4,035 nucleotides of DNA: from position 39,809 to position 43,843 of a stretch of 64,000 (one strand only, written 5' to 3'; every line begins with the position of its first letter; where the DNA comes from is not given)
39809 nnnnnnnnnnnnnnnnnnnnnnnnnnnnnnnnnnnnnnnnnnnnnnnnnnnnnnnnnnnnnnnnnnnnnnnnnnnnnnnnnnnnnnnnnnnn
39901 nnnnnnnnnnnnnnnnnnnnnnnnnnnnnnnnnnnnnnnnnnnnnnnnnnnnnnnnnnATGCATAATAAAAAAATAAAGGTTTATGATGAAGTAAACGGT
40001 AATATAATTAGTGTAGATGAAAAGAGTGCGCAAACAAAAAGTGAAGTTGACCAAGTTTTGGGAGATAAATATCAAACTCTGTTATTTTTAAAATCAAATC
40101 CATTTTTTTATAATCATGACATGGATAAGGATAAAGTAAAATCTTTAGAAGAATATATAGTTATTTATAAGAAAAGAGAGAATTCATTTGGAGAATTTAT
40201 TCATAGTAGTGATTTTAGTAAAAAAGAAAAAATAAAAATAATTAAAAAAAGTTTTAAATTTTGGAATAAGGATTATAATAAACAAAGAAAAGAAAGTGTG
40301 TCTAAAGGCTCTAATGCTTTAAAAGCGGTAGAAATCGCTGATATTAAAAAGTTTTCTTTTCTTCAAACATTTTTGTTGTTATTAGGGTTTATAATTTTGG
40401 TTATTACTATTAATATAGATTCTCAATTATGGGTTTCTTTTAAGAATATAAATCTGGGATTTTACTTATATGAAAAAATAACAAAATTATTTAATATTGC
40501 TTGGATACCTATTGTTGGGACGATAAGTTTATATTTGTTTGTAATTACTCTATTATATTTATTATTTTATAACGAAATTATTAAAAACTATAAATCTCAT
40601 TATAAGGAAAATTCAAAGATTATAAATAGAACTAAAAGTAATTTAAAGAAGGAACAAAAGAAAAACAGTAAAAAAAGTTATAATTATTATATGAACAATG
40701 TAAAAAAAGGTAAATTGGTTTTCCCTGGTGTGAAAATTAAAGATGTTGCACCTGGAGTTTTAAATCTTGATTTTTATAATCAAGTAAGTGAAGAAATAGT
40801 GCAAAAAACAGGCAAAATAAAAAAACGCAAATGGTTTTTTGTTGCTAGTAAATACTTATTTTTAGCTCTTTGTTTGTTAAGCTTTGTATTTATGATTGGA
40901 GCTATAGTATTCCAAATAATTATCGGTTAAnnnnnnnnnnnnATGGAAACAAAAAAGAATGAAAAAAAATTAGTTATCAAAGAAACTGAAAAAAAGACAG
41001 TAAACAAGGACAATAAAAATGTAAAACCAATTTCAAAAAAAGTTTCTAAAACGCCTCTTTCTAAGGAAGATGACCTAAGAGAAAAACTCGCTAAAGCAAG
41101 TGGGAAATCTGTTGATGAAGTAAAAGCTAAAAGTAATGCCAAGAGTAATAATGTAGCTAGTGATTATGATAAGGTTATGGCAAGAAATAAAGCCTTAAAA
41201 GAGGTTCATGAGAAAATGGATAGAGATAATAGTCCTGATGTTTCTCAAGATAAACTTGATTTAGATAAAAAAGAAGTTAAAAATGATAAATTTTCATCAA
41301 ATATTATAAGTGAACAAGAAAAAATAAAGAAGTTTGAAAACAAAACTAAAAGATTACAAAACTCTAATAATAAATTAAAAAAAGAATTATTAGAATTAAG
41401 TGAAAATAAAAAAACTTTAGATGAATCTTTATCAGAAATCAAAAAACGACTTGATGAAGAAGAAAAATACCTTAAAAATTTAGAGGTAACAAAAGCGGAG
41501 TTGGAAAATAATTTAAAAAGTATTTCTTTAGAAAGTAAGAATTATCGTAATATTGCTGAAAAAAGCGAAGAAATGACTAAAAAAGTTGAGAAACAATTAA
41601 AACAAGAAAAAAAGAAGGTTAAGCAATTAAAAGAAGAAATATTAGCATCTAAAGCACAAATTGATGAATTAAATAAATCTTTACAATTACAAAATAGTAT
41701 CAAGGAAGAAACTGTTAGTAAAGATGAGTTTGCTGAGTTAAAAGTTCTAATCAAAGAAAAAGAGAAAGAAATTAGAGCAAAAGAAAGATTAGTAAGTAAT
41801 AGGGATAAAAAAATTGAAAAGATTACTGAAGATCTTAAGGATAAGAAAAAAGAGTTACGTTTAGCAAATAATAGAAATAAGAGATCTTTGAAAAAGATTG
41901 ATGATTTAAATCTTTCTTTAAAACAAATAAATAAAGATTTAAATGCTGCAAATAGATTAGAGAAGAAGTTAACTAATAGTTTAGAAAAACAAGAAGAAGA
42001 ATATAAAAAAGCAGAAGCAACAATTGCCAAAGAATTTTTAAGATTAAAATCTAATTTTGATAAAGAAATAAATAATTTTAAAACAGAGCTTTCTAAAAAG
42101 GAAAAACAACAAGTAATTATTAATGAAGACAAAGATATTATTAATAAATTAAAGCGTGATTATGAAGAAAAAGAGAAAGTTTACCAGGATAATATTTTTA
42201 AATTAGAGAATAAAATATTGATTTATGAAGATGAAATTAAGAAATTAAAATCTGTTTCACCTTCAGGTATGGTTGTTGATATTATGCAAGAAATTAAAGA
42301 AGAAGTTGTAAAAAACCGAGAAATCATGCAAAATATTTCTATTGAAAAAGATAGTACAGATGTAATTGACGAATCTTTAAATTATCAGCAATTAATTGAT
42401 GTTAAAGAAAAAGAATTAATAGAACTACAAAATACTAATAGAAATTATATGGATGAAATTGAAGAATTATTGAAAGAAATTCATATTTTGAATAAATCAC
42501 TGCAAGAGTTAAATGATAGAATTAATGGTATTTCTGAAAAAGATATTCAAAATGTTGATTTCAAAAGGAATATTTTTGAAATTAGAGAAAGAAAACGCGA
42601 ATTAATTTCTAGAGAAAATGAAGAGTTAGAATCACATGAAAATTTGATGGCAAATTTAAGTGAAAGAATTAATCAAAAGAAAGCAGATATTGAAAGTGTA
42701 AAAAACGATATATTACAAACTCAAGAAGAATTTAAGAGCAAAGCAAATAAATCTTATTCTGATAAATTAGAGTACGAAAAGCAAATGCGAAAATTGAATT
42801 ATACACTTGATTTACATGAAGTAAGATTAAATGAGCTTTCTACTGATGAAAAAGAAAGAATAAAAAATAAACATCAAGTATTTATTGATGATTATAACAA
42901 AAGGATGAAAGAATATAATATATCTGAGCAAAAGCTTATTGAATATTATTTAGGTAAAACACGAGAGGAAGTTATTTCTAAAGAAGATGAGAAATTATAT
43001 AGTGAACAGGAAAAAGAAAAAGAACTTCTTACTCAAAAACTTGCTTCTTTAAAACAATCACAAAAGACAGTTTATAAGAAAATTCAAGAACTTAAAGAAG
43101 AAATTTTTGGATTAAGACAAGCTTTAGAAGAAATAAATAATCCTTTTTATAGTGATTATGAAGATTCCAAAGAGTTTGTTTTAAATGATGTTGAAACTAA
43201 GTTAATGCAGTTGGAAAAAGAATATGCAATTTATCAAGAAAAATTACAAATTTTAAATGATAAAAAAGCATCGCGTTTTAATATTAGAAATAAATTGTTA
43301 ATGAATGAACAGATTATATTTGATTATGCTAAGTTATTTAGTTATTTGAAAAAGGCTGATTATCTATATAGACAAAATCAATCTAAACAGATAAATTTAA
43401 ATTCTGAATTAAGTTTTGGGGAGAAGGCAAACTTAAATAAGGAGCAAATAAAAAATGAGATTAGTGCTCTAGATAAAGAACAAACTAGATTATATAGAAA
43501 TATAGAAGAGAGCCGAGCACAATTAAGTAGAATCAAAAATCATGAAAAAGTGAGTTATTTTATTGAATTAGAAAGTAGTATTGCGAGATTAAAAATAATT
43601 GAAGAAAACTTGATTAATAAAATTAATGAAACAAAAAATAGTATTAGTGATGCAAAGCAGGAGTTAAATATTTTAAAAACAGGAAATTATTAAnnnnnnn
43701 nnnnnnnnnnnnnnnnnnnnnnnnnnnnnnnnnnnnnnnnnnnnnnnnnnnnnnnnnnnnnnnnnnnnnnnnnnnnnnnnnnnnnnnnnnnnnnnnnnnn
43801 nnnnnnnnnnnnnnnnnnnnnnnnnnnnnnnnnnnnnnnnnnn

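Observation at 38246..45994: Operon of three or four unknown genes (two membrane proteins, giant coiled-coil, B3/4 domain) running into glnS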

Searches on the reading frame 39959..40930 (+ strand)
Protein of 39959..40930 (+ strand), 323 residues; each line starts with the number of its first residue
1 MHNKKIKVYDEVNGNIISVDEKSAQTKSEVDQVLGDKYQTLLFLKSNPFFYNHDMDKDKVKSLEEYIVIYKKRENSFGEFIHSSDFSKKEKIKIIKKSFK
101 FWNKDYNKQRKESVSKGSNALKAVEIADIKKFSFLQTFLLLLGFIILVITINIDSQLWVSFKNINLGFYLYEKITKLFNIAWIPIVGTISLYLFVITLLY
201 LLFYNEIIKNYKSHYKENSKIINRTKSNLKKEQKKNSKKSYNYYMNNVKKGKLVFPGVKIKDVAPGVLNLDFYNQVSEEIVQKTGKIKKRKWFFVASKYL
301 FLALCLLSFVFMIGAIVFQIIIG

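Call 3: search_protein_families(library=pfam, proteins=[window:39959-40930:+], max_evalue=1)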
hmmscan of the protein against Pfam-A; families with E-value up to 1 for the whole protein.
window:39959-40930:+ (323 aa): 3 families
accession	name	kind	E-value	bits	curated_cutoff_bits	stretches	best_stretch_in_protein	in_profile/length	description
PF20990.2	DUF2207_C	-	0.0052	17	33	1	51-216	61-197/247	Predicted membrane protein (DUF2207) C-terminal domain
PF04145.20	Ctr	-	0.066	14.2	25.3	1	188-320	22-134/151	Ctr copper transporter family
PF08397.16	IMD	-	0.2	11.6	26.2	1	204-247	100-142/219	IRSp53/MIM homology domain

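Call 4: search_protein_families(library=ncbifam, proteins=[window:39959-40930:+], max_evalue=1)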
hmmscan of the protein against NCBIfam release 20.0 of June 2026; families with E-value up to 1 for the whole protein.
window:39959-40930:+ (323 aa): 0 families

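Call 66: search_solved_structures(query=A5, max_evalue=10)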
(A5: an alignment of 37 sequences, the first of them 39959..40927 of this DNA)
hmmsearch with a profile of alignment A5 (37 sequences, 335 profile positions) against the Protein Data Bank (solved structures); distinct sequences matched with E-value up to 10: 4.
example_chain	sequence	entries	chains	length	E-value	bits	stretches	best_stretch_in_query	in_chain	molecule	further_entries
3hd7_A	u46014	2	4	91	0.06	15.6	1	282-329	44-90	Vesicle-associated membrane protein 2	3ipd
2kog_A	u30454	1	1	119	0.13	14.6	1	282-329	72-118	Vesicle-associated membrane protein 2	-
5oc0_A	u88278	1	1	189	0.52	12.5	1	143-209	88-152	Cytochrome b561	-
6k4j_A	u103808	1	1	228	6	9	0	149-189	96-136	CD9 antigen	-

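Call 67: search_protein_families(library=pfam, alignment_id=A5, max_evalue=0.01)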
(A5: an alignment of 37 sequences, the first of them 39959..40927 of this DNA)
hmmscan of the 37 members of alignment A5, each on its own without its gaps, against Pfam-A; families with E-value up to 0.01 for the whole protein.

A. member 1, window:39959-40927:+ (323 aa): 1 family
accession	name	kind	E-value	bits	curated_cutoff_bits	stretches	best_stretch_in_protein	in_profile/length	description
PF20990.2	DUF2207_C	-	0.0052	17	33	1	51-216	61-197/247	Predicted membrane protein (DUF2207) C-terminal domain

B. families by the number of members that match (of 37 scanned): 9 families
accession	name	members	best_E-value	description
PF20990.2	DUF2207_C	3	5e-05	Predicted membrane protein (DUF2207) C-terminal domain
PF24838.2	8xMP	2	0.0037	Octameric membrane protein family (8xMP)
PF00003.28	7tm_3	1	0.00093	7 transmembrane sweet-taste receptor of 3 GCPR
PF12828.12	PXB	1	0.0021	PX-associated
PF01956.21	EMC3_TMCO1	1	0.0028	Integral membrane protein EMC3/TMCO1-like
PF02163.28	Peptidase_M50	1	0.003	Peptidase family M50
PF18827.6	LPD14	1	0.0032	Large polyvalent protein-associated domain 14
PF24525.1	TTC3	1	0.0042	TTC3, helical domain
PF09991.14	DUF2232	1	0.0058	Predicted membrane protein (DUF2232)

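Call 80: search_protein_families(library=padloc, proteins=[window:39959-40930:+], max_evalue=0.01)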
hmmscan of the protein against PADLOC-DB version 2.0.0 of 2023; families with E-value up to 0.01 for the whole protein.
window:39959-40930:+ (323 aa): 0 families

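Call 81: search_protein_families(library=phrogs, proteins=[window:39959-40930:+], max_evalue=0.01)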
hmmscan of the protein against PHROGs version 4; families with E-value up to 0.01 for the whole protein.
window:39959-40930:+ (323 aa): 2 families
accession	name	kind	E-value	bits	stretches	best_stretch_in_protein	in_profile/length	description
phrog_9798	-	unknown function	0.0016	19.9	1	122-163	30-71/101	-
phrog_2767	-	unknown function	0.0021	17.9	1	162-238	296-374/442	-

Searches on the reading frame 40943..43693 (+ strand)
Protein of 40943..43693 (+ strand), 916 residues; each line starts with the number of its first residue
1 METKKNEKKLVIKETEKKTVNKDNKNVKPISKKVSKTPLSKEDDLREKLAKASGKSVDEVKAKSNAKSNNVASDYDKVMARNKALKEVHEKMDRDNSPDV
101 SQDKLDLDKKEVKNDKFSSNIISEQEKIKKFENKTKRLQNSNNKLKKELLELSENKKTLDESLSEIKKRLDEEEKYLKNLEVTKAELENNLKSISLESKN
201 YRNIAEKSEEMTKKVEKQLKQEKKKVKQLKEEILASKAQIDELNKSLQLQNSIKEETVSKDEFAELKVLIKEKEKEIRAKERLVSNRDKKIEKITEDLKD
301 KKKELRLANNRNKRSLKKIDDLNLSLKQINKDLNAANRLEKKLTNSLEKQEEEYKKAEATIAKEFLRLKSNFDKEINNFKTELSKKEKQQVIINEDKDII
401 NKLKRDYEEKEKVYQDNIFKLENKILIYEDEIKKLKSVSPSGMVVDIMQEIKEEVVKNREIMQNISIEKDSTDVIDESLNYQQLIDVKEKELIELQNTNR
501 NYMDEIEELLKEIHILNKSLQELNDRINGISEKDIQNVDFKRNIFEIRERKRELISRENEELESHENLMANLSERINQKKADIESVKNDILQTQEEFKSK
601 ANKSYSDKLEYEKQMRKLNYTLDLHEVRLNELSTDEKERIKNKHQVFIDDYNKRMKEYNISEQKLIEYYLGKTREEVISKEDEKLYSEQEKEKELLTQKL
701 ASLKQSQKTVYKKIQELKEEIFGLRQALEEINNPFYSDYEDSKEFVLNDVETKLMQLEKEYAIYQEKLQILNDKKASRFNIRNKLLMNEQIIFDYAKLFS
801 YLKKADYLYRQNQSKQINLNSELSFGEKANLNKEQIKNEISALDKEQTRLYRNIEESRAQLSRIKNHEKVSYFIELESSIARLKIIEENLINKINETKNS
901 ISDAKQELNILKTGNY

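Call 3: search_protein_families(library=pfam, proteins=[window:40943-43693:+], max_evalue=1)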
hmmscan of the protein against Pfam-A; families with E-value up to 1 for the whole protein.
window:40943-43693:+ (916 aa): 1 family
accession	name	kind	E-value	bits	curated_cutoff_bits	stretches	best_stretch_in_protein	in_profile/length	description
PF14712.11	Snapin_Pallidin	-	0.0044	17.9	29.6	1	834-898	16-78/89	Snapin/Pallidin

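Call 4: search_protein_families(library=ncbifam, proteins=[window:40943-43693:+], max_evalue=1)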
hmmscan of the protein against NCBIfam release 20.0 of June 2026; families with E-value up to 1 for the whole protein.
window:40943-43693:+ (916 aa): 2 families
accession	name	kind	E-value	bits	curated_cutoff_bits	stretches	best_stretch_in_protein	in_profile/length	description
TIGR02168.1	SMC_prok_B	equivalog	0.00021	19.2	567.35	2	17-262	718-962/1181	chromosome segregation protein SMC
TIGR02169.1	SMC_prok_A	equivalog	0.035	11.8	729.4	2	187-418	293-521/1165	chromosome segregation protein SMC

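Call 6: find_homologous_proteins(query=window:40943-43693:+)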
Query window:40943-43693:+ (916 aa): 5 proteins with E <= 0.001 among 8000 candidates.
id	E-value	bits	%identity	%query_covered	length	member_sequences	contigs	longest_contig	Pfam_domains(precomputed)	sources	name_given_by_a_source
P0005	0.0e+0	1781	100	100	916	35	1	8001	-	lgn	-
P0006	3.2e-285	967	58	100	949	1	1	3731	-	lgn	-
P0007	2.6e-280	951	56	100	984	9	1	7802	-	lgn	-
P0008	3.2e-270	917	55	100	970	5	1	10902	-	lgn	-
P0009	2.5e-265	901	57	96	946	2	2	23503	-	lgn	-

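Call 9: find_encoding_contigs(protein=P0009, flank=10000, max_places=3)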
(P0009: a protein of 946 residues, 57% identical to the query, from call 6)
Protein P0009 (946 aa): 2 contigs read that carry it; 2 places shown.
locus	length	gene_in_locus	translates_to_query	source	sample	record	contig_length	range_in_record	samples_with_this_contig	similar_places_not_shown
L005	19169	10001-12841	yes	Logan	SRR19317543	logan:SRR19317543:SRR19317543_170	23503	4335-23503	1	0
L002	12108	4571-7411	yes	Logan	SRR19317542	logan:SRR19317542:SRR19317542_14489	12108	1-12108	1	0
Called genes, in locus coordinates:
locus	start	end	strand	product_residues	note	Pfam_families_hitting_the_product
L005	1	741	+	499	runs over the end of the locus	-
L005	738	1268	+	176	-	PF01812:5-FTHF_cyc-lig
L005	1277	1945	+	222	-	PF01128:IspD, PF12804:NTP_transf_3 (weak)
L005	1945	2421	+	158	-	PF02542:YgbB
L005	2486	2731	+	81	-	PF01106:NifU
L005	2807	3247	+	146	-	-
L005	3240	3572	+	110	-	PF00575:S1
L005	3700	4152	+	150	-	PF02367:TsaE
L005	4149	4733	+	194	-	PF00814:TsaD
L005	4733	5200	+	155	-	PF00583:Acetyltransf_1, PF13673:Acetyltransf_10, PF13420:Acetyltransf_4 (weak), PF13508:Acetyltransf_7, PF08445:FR47 (faint)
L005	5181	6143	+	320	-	PF00814:TsaD, PF02543:Carbam_trans_N (weak), PF22521:HypF_C_2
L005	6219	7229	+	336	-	PF13306:LRR_5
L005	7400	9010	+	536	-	-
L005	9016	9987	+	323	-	-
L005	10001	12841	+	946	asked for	-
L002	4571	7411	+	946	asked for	-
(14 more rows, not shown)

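Call 80: search_protein_families(library=padloc, proteins=[window:40943-43693:+], max_evalue=0.01)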
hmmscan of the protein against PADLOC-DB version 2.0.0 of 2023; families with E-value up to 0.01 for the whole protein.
window:40943-43693:+ (916 aa): 1 family
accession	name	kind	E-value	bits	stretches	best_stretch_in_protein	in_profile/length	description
PDLC00581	JetC3|JetC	-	0.00059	15.7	1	12-509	712-1171/1473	DUF3584 domain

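Call 81: search_protein_families(library=phrogs, proteins=[window:40943-43693:+], max_evalue=0.01)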
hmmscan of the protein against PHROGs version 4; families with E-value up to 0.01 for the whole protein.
window:40943-43693:+ (916 aa): 0 families

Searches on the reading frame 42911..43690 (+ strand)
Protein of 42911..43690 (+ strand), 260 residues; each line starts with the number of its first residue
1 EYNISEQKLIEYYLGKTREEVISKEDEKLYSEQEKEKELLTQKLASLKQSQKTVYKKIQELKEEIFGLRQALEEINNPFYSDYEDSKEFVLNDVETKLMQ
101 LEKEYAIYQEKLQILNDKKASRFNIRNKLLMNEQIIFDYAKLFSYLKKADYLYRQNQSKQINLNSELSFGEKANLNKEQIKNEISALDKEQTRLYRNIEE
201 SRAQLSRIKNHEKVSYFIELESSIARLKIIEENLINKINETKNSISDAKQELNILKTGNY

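Call 72: search_solved_structures(query=A6, max_evalue=1)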
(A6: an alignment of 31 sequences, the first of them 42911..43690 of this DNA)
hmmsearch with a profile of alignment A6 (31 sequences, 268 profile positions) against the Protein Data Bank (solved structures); distinct sequences matched with E-value up to 1: 22.
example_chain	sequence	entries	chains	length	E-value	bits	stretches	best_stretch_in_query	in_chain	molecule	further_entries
7x6f_A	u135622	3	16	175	0.0073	18.9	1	52-140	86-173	Quorum-sensing regulator protein G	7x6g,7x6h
2nca_A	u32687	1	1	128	0.014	18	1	153-212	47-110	Hsp90 co-chaperone Cdc37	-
8pr5_A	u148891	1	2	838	0.016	17.8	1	8-176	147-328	Dynactin subunit 1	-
9b7j_S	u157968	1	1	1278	0.019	17.5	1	8-176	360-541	Dynactin subunit 1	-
9b7j_s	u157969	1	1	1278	0.019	17.5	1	8-176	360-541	Dynactin subunit 1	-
30dr_S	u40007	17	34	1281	0.019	17.5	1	8-176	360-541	Dynactin subunit 1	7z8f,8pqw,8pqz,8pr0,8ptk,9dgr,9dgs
6znl_Z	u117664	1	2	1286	0.019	17.5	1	8-176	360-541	Dynactin subunit 1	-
6pfp_A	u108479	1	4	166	0.056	16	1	147-217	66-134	Myosin-7 fused to GP7 and EB1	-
8ruy_M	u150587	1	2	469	0.11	15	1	10-144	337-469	Intraflagellar transport protein 57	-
8qox_B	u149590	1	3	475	0.12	15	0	31-128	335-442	Conserved membrane protein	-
5jvm_A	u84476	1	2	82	0.15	14.6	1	182-217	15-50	Chimera protein of Kinesin-like protein KIF3C and Microtubule-associated protein RP/EB fam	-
9y5h_B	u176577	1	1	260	0.21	14.1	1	24-218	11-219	sc-t-SNARE-diff-#3.3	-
3dm5_A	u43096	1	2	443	0.22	14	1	121-165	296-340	Signal recognition 54 kDa protein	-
5mg8_B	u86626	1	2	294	0.31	13.6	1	152-218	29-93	Structural maintenance of chromosomes protein 6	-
7yfj_A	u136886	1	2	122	0.42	13.1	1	54-137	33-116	Pre-mRNA-splicing regulator WTAP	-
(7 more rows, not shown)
